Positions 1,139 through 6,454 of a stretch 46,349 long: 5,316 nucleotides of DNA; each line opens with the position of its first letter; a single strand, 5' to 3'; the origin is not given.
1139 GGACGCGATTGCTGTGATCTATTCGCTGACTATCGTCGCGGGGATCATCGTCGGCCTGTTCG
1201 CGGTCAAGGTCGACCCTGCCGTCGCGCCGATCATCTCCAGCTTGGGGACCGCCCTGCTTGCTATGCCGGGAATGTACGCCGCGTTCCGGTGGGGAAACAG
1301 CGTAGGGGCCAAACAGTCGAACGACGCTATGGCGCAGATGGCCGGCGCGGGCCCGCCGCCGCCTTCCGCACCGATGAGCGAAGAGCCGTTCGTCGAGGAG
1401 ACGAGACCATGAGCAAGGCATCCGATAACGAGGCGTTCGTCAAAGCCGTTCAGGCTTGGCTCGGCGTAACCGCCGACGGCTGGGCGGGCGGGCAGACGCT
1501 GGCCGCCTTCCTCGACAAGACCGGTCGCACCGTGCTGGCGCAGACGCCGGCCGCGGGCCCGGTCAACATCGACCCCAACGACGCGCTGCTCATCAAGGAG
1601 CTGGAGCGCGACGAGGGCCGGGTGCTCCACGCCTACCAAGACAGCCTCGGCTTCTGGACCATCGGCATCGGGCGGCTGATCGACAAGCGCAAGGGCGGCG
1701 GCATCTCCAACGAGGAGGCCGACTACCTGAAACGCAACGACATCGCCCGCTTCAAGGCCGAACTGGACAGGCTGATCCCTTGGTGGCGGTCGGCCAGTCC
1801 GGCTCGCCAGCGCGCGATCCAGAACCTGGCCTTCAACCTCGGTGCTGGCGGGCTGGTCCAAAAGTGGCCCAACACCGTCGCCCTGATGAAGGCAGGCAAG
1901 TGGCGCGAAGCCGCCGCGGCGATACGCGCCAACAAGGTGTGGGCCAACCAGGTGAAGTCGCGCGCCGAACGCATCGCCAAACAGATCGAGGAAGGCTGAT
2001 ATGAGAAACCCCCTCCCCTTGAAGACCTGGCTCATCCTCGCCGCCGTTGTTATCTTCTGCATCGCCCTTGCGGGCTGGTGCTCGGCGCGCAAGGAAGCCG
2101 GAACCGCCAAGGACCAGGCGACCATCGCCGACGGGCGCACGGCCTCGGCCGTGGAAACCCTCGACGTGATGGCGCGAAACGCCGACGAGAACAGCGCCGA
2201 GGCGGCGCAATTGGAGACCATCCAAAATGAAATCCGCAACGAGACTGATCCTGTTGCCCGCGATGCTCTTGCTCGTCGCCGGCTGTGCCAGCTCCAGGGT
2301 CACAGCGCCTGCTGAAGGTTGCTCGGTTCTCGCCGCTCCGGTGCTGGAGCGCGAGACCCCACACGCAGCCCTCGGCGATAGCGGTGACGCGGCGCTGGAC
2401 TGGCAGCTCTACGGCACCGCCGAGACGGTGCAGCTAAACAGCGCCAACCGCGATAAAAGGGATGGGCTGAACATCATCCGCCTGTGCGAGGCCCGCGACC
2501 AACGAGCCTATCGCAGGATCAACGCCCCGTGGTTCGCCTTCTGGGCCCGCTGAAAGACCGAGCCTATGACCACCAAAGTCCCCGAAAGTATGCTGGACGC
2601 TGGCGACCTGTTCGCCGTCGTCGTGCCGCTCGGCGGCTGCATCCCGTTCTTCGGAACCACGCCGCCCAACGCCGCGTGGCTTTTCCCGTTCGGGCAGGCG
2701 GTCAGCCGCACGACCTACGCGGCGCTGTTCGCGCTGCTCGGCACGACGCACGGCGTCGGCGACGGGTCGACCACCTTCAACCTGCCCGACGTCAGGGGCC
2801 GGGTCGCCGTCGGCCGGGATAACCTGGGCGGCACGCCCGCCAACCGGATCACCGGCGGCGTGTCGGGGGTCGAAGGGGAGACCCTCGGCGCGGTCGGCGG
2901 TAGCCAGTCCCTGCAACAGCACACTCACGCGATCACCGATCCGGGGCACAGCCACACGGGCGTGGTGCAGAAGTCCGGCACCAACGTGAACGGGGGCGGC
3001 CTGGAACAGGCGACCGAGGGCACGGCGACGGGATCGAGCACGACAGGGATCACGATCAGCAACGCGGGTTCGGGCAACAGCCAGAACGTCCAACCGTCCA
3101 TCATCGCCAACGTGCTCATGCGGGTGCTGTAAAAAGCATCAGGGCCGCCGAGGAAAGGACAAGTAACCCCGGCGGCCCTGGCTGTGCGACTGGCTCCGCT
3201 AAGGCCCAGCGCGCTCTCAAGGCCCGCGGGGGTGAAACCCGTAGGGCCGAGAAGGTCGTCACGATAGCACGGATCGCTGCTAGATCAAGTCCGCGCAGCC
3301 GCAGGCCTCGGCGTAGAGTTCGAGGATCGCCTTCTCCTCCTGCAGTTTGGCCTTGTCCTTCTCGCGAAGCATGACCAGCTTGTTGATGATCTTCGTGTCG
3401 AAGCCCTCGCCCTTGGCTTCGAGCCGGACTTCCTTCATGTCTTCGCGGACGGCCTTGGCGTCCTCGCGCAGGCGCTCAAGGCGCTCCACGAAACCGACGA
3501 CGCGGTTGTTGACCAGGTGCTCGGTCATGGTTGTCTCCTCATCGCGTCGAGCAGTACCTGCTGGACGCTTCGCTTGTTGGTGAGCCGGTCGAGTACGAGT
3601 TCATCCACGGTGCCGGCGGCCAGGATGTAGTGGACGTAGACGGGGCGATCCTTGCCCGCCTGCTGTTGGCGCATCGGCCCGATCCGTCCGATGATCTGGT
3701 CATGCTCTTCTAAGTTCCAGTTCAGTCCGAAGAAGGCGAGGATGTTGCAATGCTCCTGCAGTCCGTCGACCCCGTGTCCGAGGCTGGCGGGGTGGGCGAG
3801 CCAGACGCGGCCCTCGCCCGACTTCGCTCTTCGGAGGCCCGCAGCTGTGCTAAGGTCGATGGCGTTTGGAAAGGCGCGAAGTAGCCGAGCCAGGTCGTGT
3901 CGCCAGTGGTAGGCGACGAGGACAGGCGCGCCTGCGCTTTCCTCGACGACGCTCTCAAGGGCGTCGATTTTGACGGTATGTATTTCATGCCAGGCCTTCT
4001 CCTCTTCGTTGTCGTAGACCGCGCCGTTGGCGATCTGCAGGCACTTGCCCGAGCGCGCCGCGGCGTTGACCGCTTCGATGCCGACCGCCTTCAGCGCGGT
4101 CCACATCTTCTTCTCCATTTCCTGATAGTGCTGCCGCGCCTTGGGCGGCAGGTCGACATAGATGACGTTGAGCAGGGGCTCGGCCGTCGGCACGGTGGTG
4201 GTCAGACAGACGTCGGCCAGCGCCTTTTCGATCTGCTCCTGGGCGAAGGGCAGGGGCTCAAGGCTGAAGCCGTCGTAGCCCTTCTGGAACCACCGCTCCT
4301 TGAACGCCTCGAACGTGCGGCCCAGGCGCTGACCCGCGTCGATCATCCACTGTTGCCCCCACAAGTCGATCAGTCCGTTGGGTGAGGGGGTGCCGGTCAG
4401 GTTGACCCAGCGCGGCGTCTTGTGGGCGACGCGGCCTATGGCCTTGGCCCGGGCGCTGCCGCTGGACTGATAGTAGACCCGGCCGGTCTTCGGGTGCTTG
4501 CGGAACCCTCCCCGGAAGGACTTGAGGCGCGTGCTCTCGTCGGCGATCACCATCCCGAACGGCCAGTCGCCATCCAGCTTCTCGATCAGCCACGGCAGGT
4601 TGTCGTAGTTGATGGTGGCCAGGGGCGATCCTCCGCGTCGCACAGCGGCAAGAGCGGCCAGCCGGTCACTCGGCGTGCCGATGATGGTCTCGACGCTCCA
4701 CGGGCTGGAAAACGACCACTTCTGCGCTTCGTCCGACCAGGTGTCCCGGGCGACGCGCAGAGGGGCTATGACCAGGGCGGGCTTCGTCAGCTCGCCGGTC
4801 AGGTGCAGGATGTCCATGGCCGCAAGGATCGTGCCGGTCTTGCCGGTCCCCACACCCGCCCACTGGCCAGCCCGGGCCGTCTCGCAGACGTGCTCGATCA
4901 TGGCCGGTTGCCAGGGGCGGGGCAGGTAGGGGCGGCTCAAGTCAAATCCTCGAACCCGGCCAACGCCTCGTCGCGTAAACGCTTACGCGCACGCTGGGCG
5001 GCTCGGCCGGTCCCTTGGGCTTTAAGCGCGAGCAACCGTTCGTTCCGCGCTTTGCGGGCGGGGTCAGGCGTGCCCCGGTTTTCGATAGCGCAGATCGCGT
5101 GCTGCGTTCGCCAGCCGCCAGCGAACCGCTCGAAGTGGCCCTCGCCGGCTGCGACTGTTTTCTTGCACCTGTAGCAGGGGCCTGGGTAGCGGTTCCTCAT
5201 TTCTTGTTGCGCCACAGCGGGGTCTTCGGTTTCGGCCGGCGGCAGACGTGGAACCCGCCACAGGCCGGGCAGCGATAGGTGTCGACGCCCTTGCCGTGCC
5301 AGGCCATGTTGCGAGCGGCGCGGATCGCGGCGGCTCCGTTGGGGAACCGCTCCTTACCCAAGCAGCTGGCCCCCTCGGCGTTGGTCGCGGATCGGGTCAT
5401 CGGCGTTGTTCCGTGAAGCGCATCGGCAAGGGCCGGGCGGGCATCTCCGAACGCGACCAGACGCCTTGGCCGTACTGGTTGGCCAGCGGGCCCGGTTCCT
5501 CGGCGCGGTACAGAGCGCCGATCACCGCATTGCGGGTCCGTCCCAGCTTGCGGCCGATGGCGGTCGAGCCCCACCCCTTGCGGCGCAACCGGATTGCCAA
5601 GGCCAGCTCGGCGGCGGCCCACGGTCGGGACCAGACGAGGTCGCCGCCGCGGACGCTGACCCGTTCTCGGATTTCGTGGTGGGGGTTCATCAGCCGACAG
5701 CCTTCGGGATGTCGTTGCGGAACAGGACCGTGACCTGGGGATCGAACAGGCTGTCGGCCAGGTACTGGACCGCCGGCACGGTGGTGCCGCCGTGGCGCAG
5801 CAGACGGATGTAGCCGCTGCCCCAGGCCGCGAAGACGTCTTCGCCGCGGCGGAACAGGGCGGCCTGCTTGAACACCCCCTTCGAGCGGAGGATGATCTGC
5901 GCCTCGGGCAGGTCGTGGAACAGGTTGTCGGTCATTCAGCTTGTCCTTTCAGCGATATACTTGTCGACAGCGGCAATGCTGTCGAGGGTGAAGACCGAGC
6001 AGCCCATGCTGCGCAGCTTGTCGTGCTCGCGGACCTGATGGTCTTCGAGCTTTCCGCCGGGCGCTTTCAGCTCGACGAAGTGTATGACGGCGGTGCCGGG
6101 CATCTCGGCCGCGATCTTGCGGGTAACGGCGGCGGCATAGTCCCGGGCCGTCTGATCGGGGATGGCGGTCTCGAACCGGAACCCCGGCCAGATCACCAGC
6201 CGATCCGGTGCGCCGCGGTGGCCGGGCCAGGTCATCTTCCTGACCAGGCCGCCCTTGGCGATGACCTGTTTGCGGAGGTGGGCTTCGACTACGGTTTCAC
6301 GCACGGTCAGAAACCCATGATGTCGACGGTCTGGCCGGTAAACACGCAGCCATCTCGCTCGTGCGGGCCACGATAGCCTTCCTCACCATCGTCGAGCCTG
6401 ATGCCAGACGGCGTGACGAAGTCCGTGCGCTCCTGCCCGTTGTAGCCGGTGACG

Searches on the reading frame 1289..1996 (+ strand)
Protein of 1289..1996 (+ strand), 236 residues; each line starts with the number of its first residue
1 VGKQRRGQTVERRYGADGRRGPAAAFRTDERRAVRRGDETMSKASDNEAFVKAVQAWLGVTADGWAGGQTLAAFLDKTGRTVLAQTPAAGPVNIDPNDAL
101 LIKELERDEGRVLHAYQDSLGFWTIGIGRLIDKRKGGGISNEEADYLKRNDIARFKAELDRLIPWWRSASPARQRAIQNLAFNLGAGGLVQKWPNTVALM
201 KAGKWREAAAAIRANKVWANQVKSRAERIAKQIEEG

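Call 27: search_protein_families(library=pfam, proteins=[window:1289-1996:+], max_evalue=0.001)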
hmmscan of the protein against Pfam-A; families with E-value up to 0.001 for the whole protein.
window:1289-1996:+ (236 aa): 1 family
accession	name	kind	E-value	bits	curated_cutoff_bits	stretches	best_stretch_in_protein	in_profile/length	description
PF00959.24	Phage_lysozyme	-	2.8e-13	50.7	22.3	1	108-214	3-106/125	Phage lysozyme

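Call 74: search_protein_families(library=phrogs, proteins=[window:1289-1996:+], max_evalue=0.0001)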
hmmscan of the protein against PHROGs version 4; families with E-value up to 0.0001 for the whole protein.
window:1289-1996:+ (236 aa): 6 families
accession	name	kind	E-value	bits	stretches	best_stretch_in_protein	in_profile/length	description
phrog_7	-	lysis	7.6e-26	91.5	1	40-230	517-693/873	endolysin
phrog_13211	-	tail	3.4e-14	52.8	1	114-234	763-884/887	baseplate hub subunit and tail lysozyme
phrog_33534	-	unknown function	1.6e-13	51.4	1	157-233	2-82/94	-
phrog_430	-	tail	1.7e-12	47.6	1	90-231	156-283/868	baseplate hub subunit and tail lysozyme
phrog_28234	-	lysis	7.2e-07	29.6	1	123-189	99-170/372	endolysin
phrog_15410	-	unknown function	6.5e-05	23.1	1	113-230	185-308/311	-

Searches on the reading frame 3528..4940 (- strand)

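Call 26: search_protein_families(library=phrogs, proteins=[window:3528-4940:-], max_evalue=0.001)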
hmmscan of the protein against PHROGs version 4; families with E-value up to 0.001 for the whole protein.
window:3528-4940:- (471 aa): 2 families
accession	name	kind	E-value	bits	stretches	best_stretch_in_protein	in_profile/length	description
phrog_62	-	DNA, RNA and nucleotide metabolism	6.2e-128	429.4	1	7-470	697-1139/1881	DNA helicase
phrog_11354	-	unknown function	4.8e-16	59.5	1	364-468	11-109/116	-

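Call 27: search_protein_families(library=pfam, proteins=[window:3528-4940:-], max_evalue=0.001)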
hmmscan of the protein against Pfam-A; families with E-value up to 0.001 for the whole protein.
window:3528-4940:- (471 aa): 1 family
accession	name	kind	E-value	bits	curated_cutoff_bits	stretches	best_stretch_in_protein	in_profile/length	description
PF00176.29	SNF2-rel_dom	-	6e-07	29.3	24.9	1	31-141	27-139/290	SNF2-related domain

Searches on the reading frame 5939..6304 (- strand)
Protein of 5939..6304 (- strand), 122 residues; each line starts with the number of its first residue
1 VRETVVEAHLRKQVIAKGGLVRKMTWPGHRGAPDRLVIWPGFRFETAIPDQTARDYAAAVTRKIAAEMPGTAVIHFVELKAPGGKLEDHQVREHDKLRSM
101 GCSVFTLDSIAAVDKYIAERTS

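Call 26: search_protein_families(library=phrogs, proteins=[window:5939-6304:-], max_evalue=0.001)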
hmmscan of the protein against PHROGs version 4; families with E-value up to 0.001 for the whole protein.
window:5939-6304:- (122 aa): 2 families
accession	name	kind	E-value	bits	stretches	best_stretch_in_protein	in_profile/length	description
phrog_93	-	DNA, RNA and nucleotide metabolism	9.5e-22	78.4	1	1-119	352-440/613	endonuclease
phrog_5702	-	DNA, RNA and nucleotide metabolism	1.9e-06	28.8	1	74-120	20-66/70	Holliday junction resolvase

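Call 27: search_protein_families(library=pfam, proteins=[window:5939-6304:-], max_evalue=0.001)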
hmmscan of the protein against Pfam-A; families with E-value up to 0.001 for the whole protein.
window:5939-6304:- (122 aa): 0 families
